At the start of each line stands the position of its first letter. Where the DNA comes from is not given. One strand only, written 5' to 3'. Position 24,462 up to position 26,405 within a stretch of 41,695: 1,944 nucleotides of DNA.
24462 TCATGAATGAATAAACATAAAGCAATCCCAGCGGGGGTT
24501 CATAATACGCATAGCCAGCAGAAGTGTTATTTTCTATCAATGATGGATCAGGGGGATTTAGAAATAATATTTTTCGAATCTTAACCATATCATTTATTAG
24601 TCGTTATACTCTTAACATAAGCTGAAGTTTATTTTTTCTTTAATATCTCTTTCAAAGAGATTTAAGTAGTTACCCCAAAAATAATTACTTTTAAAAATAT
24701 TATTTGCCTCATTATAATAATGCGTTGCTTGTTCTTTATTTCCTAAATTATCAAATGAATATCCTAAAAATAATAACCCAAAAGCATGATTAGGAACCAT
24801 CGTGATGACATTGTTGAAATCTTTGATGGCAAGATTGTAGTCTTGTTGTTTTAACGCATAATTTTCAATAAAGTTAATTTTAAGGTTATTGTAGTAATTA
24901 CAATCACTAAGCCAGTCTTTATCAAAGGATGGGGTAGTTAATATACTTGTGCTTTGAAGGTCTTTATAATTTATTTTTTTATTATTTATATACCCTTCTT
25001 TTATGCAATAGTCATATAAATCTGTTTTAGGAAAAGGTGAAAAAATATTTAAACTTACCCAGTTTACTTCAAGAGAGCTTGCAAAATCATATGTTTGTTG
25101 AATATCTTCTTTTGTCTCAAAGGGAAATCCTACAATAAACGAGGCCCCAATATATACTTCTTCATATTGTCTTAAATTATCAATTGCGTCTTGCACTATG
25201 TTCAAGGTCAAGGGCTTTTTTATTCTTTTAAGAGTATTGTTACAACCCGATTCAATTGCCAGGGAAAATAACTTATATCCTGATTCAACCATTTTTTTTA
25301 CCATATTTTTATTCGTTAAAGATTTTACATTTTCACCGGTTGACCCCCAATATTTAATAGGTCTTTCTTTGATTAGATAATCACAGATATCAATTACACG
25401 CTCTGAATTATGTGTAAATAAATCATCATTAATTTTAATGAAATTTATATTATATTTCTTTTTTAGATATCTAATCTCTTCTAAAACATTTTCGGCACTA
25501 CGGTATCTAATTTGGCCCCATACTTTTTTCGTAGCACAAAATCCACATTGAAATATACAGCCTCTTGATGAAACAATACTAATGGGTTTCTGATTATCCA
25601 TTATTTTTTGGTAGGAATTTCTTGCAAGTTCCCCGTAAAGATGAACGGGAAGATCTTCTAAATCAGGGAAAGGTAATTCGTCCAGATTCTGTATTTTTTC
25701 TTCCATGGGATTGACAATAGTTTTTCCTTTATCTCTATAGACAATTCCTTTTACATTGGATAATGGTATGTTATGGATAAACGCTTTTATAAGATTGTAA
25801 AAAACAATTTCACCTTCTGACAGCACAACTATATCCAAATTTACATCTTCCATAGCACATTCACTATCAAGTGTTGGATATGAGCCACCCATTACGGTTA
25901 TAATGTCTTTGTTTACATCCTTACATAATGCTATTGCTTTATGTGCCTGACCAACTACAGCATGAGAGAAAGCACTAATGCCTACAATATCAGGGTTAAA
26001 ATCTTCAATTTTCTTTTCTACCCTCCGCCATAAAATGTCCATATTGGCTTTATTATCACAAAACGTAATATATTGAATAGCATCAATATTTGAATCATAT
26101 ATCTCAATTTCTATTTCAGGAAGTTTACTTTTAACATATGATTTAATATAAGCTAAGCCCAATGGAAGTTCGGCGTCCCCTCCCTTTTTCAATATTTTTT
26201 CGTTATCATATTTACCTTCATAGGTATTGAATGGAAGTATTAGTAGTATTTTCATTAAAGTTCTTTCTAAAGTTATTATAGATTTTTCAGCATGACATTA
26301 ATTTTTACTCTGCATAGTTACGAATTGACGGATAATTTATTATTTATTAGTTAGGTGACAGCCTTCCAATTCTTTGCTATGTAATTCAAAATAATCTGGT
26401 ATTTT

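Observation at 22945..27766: Three consecutive cobalamin-type (class B) radical SAM enzymes inside a glycan island; two are equal-length tandem paralogs with TPR-like tails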

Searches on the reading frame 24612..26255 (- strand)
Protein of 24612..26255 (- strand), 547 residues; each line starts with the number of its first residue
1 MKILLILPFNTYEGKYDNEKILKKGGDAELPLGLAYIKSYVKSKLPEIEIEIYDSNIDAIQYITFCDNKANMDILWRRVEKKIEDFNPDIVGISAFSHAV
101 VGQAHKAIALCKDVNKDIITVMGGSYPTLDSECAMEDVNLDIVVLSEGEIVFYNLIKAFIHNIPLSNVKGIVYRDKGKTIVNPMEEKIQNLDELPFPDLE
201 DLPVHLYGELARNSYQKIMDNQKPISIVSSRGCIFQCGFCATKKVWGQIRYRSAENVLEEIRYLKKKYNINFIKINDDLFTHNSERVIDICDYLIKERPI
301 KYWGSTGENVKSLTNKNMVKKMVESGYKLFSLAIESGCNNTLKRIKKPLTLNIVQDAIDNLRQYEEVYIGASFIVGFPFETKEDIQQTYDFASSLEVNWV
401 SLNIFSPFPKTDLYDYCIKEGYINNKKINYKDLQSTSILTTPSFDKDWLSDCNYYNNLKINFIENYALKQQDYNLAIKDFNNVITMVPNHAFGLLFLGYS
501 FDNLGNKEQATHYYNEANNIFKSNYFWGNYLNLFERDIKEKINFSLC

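Call 4: search_protein_families(library=pfam, proteins=[window:24612-26255:-], max_evalue=0.01)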
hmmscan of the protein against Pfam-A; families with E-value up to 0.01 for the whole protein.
window:24612-26255:- (547 aa): 6 families
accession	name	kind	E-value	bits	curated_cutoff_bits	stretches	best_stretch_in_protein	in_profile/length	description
PF04055.27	Radical_SAM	-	2.3e-19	70.6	29.5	1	227-392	1-166/166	Radical SAM superfamily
PF02310.24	B12-binding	-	7.3e-14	52.1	32.1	1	31-155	14-120/121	B12 binding domain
PF00515.34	TPR_1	-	5.2e-05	23.3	27.8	0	468-490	12-34/34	Tetratricopeptide repeat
PF07719.23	TPR_2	-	7.6e-05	23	27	0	492-520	2-30/34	Tetratricopeptide repeat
PF13181.12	TPR_8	-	0.00075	19.9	25.7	0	495-520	5-30/34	Tetratricopeptide repeat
PF13353.11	Fer4_12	-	0.0029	18.3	22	0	231-322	13-105/137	4Fe-4S single cluster domain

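Call 5: search_protein_families(library=ncbifam, proteins=[window:24612-26255:-], max_evalue=0.01)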
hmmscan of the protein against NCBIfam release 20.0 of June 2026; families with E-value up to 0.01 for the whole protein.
window:24612-26255:- (547 aa): 31 families (the best 25 are shown)
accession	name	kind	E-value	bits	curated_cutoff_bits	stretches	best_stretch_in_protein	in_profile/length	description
NF038361.1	rSAM_Sden_1168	equivalog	8.6e-49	166.5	575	1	31-437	85-494/560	Sden_1168 family B12-binding radical SAM P-methyltransferase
TIGR03471.1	HpnJ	equivalog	1.3e-44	152.9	577.6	1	103-446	83-418/472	hopanoid biosynthesis associated radical SAM protein HpnJ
TIGR02026.1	BchE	equivalog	1.7e-43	149.2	481.35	1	73-431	49-402/497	magnesium-protoporphyrin IX monomethyl ester anaerobic oxidative cyclase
NF050148.1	rSAM_ApyD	equivalog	7e-36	123.8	750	1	66-415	53-391/645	RiPP biosynthesis radical SAM protein ApyD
TIGR04014.1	B12_SAM_MJ_0865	equivalog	4.8e-31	108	360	2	332-420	274-361/434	methyl-coenzyme M reductase glutamine C-methyltransferase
TIGR04013.1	B12_SAM_MJ_1487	hypoth_equivalog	8.2e-28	97.3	251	1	81-415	36-355/382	TIGR04013 family B12-binding domain/radical SAM domain-containing protein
TIGR03975.1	rSAM_ocin_1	subfamily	2.8e-25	88.9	281.85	1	77-390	118-425/606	RiPP maturation radical SAM C-methyltransferase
TIGR04479.1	bcpD_PhpK_rSAM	subfamily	3.2e-25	88.5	600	1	78-393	101-407/504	PhpK family radical SAM P-methyltransferase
TIGR04385.1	B12_rSAM_cofa1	equivalog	1.6e-24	86.9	450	1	76-392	50-361/438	B12 lower ligand biosynthesis radical SAM protein BzaD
NF033712.0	B12_rSAM_KedN5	subfamily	3e-22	78.6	700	1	30-401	16-375/624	KedN5 family methylcobalamin-dependent radical SAM C-methyltransferase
TIGR04072.2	rSAM_ladder_B12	equivalog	3.7e-22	78.6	360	1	220-450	176-401/443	lipid biosynthesis B12-binding/radical SAM protein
TIGR00089.1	TIGR00089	subfamily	3.2e-20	72.3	251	1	215-415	130-338/429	MiaB/RimO family radical SAM methylthiotransferase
TIGR04367.1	HpnR_B12_rSAM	equivalog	4.6e-17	61.7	650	1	79-415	52-371/490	hopanoid C-3 methylase HpnR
TIGR01125.1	TIGR01125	equivalog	5.5e-17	61.9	356.95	1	215-414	127-335/432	30S ribosomal protein S12 methylthiotransferase RimO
NF040542.1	rSAM_RCCLKC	equivalog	5.8e-17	61.9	450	1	85-395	46-350/423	arsinothricin biosynthesis radical SAM protein ArsL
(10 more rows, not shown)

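Call 18: find_homologous_proteins(query=window:24612-26255:-, max_evalue=1e-10)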
Query window:24612-26255:- (547 aa): 963 proteins with E <= 1e-10 among 8000 candidates; the best 120 are listed.
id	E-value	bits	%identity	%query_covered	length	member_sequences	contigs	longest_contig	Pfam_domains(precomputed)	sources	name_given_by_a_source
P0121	0.0e+0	1211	97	100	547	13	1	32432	PF04055.28,PF00515.35,PF02310.25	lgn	-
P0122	4.5e-252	855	67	100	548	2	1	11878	PF04055.28,PF02310.25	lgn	-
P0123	5.9e-242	822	65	100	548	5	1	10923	PF04055.28,PF02310.25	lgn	-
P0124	3.4e-236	803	63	99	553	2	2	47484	PF04055.28,PF02310.25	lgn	-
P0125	9.9e-234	795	61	100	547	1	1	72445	PF04055.28,PF13432.13,PF02310.25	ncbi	-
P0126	1.6e-220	751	59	99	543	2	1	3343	PF04055.28,PF13181.13,PF02310.25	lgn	-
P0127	1.7e-215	735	56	99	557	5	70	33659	PF04055.28,PF02310.25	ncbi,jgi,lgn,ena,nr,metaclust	ncbi:radical SAM protein [Candidatus Woesearchaeota archaeon]|jgi:anaerobic magnesium-protoporphyrin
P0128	4.1e-208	710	55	99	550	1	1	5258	PF04055.28,PF02310.25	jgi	-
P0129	2.1e-207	708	57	99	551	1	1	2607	PF04055.28,PF02310.25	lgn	-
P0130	2.9e-199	681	54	100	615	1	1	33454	PF04055.28,PF02310.25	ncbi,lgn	-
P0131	7.6e-154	531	59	71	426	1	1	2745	PF04055.28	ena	-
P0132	6.5e-120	419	58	59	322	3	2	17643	PF04055.28,PF02310.25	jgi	-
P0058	2.6e-118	414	40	97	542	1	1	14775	PF04055.28,PF00515.35,PF07719.24,PF02310.25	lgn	-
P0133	1.7e-115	405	40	99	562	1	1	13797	PF04055.28,PF00515.35,PF02310.25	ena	-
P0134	5.3e-115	403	41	99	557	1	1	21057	PF13414.13,PF04055.28,PF13432.13,PF02310.25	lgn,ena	-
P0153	4.1e-72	261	35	94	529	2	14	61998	PF13414.13,PF13428.13,PF02310.25,PF14559.13,PF24575.2,PF04055.28,PF00515.35,PF21033.5,PF13432.13,PF13181.13,PF07719.24,PF13174.13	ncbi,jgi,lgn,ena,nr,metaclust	ncbi:MAG: cobalamin-dependent protein [Candidatus Aenigmarchaeota archaeon]|nr:cobalamin-dependent p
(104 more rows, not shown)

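Call 34: find_encoding_contigs(protein=P0127, flank=10000, max_places=2)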
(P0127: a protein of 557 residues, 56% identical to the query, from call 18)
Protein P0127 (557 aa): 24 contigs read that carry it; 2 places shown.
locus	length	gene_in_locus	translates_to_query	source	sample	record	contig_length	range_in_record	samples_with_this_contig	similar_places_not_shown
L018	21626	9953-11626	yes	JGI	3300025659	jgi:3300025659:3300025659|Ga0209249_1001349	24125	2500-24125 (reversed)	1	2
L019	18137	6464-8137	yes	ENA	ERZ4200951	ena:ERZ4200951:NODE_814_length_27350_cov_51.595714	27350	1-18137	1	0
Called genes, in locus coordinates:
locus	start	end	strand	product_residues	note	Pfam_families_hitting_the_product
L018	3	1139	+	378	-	?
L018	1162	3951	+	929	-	PF00515:TPR_1 (faint), PF07719:TPR_2 (faint), PF13181:TPR_8 (faint), PF13431:TPR_17 (weak), PF13524:Glyco_trans_1_2 (weak), PF26337:Gtf3_C (weak), PF13489:Methyltransf_23, PF08241:Methyltransf_11 (weak), +8 more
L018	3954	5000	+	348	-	-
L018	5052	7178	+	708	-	-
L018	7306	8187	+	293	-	PF00535:Glycos_transf_2, PF13641:Glyco_tranf_2_3 (weak), PF13632:Glyco_trans_2_3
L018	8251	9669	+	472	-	PF02310:B12-binding, PF04055:Radical_SAM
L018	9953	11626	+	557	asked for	PF02310:B12-binding, PF04055:Radical_SAM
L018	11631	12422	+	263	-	-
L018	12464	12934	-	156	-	-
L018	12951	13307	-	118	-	-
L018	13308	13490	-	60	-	-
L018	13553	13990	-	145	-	PF02310:B12-binding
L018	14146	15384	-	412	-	PF00202:Aminotran_3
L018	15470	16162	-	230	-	PF02348:CTP_transf_3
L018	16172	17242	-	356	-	PF03102:NeuB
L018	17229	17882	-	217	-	PF00535:Glycos_transf_2, PF10111:Glyco_tranf_2_2, PF13641:Glyco_tranf_2_3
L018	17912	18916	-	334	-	PF04055:Radical_SAM, PF13186:SPASM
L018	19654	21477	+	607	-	PF00009:GTP_EFTU, PF01926:MMR_HSR1 (weak), PF22042:EF-G_D2, PF03144:GTP_EFTU_D2, PF00679:EFG_C, PF21018:BipA_C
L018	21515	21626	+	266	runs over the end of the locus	PF03099:BPL_LplA_LipB, PF21948:LplA-B_cat (faint), PF02237:BPL_C (faint)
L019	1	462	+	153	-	?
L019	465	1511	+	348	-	-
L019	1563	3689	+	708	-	-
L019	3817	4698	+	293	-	PF00535:Glycos_transf_2, PF13641:Glyco_tranf_2_3 (weak), PF13632:Glyco_trans_2_3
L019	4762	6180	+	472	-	PF02310:B12-binding, PF04055:Radical_SAM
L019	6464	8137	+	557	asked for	PF02310:B12-binding, PF04055:Radical_SAM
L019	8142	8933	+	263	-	-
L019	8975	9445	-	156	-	-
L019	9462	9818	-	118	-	-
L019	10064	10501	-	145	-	PF02310:B12-binding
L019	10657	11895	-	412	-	PF00202:Aminotran_3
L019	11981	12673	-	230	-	PF02348:CTP_transf_3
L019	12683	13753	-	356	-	PF03102:NeuB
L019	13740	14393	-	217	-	PF00535:Glycos_transf_2, PF10111:Glyco_tranf_2_2, PF13641:Glyco_tranf_2_3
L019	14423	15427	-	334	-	PF04055:Radical_SAM, PF13186:SPASM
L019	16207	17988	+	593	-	PF00009:GTP_EFTU, PF01926:MMR_HSR1 (faint), PF22042:EF-G_D2, PF03144:GTP_EFTU_D2, PF00679:EFG_C, PF21018:BipA_C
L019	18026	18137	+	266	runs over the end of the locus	PF03099:BPL_LplA_LipB, PF21948:LplA-B_cat (weak), PF02237:BPL_C (faint)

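Call 35: find_encoding_contigs(protein=P0125, flank=10000, max_places=1)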
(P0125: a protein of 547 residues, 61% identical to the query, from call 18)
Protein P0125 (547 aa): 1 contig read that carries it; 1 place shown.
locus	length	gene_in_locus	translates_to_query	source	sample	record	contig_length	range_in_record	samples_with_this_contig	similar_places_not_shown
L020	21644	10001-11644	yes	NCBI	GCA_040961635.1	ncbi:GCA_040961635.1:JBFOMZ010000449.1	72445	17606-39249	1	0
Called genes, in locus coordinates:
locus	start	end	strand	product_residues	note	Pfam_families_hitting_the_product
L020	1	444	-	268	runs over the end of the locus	PF02348:CTP_transf_3, PF12804:NTP_transf_3 (weak)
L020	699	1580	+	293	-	-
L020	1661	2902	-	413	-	PF00202:Aminotran_3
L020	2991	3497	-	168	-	PF04115:Ureidogly_lyase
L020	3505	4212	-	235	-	PF05401:NodS (weak), PF13489:Methyltransf_23, PF05175:MTS, PF13847:Methyltransf_31, PF08241:Methyltransf_11, PF08242:Methyltransf_12, PF13649:Methyltransf_25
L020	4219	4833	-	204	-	-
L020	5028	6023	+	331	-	PF01370:Epimerase, PF02719:Polysacc_synt_2, PF04321:RmlD_sub_bind, PF08659:KR, PF01073:3Beta_HSD, PF07993:NAD_binding_4, PF13460:NAD_binding_10, PF16363:GDP_Man_Dehyd, +2 more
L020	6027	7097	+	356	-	PF03102:NeuB, PF08666:SAF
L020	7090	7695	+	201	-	PF02698:DUF218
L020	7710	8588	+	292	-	PF00535:Glycos_transf_2, PF13641:Glyco_tranf_2_3 (weak), PF13632:Glyco_trans_2_3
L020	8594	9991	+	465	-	PF02310:B12-binding, PF04055:Radical_SAM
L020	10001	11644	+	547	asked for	PF02310:B12-binding, PF04055:Radical_SAM, PF13432:TPR_16 (weak)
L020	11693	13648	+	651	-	PF04055:Radical_SAM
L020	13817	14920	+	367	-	-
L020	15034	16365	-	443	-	PF00909:Ammonium_transp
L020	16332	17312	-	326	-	-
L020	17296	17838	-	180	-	PF13302:Acetyltransf_3, PF13420:Acetyltransf_4, PF00583:Acetyltransf_1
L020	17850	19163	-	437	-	PF01041:DegT_DnrJ_EryC1, PF01212:Beta_elim_lyase (weak)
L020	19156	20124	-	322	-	PF01408:GFO_IDH_MocA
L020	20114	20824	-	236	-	PF02348:CTP_transf_3, PF12804:NTP_transf_3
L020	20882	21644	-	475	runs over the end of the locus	-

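Call 42: find_encoding_contigs(protein=P0133, flank=10000, max_places=1)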
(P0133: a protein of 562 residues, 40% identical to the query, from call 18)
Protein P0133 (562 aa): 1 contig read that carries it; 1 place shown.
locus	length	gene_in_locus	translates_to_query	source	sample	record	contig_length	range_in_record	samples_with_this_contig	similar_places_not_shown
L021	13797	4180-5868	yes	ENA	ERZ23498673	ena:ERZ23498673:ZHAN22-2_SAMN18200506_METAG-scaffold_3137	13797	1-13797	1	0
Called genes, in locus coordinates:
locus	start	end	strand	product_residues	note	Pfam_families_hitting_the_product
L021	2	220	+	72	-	?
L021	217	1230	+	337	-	PF01408:GFO_IDH_MocA, PF03807:F420_oxidored (weak), PF22725:GFO_IDH_MocA_C3, PF02894:GFO_IDH_MocA_C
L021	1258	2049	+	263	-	PF02348:CTP_transf_3, PF12804:NTP_transf_3 (weak)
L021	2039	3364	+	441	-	PF03721:UDPG_MGDP_dh_N, PF00984:UDPG_MGDP_dh, PF03720:UDPG_MGDP_dh_C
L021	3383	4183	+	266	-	PF08241:Methyltransf_11 (faint), PF13489:Methyltransf_23 (weak), PF13649:Methyltransf_25 (faint)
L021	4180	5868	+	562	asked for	PF02310:B12-binding, PF04055:Radical_SAM, PF00515:TPR_1 (faint)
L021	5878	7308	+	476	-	PF02310:B12-binding, PF04055:Radical_SAM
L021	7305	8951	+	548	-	PF02310:B12-binding, PF04055:Radical_SAM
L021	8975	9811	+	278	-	PF00535:Glycos_transf_2, PF13641:Glyco_tranf_2_3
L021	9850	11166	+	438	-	PF00202:Aminotran_3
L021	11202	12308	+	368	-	PF07470:Glyco_hydro_88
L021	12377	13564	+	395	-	PF13439:Glyco_transf_4 (weak), PF20706:GT4-conflict (weak), PF00534:Glycos_transf_1, PF13692:Glyco_trans_1_4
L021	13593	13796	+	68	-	?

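Call 43: find_encoding_contigs(protein=P0153, flank=10000, max_places=1)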
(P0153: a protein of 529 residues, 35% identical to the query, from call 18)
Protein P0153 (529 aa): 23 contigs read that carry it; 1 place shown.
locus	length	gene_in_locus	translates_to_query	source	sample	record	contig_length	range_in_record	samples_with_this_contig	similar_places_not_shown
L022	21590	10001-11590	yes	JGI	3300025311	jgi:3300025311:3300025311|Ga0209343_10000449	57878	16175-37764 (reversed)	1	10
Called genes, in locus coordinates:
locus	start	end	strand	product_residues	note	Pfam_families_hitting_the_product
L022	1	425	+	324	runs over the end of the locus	PF01408:GFO_IDH_MocA, PF22725:GFO_IDH_MocA_C3, PF02894:GFO_IDH_MocA_C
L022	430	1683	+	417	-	PF02737:3HCDH_N (weak), PF03446:NAD_binding_2 (weak), PF03721:UDPG_MGDP_dh_N, PF00984:UDPG_MGDP_dh, PF03720:UDPG_MGDP_dh_C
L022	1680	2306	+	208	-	PF02585:PIG-L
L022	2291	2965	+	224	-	PF08889:WbqC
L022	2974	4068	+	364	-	PF02350:Epimerase_2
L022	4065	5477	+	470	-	PF02310:B12-binding, PF04055:Radical_SAM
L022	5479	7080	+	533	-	PF02350:Epimerase_2, PF04464:Glyphos_transf, PF00534:Glycos_transf_1 (weak)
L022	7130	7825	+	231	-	PF02348:CTP_transf_3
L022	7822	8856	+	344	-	PF03102:NeuB, PF08666:SAF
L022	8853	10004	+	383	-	PF02350:Epimerase_2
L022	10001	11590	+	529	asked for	PF02310:B12-binding, PF04055:Radical_SAM, PF13174:TPR_6 (faint), PF13432:TPR_16 (weak), PF14559:TPR_19, PF21033:RMD1-3 (weak), PF07719:TPR_2 (weak), PF13181:TPR_8 (weak), +4 more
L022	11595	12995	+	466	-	PF04015:DUF362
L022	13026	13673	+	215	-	PF03848:TehB, PF13489:Methyltransf_23, PF02353:CMAS, PF01209:Ubie_methyltran, PF05175:MTS, PF13847:Methyltransf_31, PF08241:Methyltransf_11, PF08242:Methyltransf_12, +4 more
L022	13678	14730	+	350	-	PF04339:FemAB_like (weak), PF02388:FemAB, PF13480:Acetyltransf_6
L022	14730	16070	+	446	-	PF02310:B12-binding, PF04055:Radical_SAM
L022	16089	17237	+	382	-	PF01041:DegT_DnrJ_EryC1, PF00266:Aminotran_5 (weak), PF01053:Cys_Met_Meta_PP (weak), PF00155:Aminotran_1_2, PF01212:Beta_elim_lyase (faint)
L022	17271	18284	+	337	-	PF00106:adh_short, PF01073:3Beta_HSD, PF01370:Epimerase, PF02719:Polysacc_synt_2, PF04321:RmlD_sub_bind, PF05368:NmrA, PF08659:KR, PF16363:GDP_Man_Dehyd, +3 more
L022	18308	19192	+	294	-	PF04055:Radical_SAM, PF13186:SPASM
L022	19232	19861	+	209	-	PF13472:Lipase_GDSL_2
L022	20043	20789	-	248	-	PF00483:NTP_transferase, PF12804:NTP_transf_3 (weak)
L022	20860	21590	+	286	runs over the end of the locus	PF00657:Lipase_GDSL, PF13472:Lipase_GDSL_2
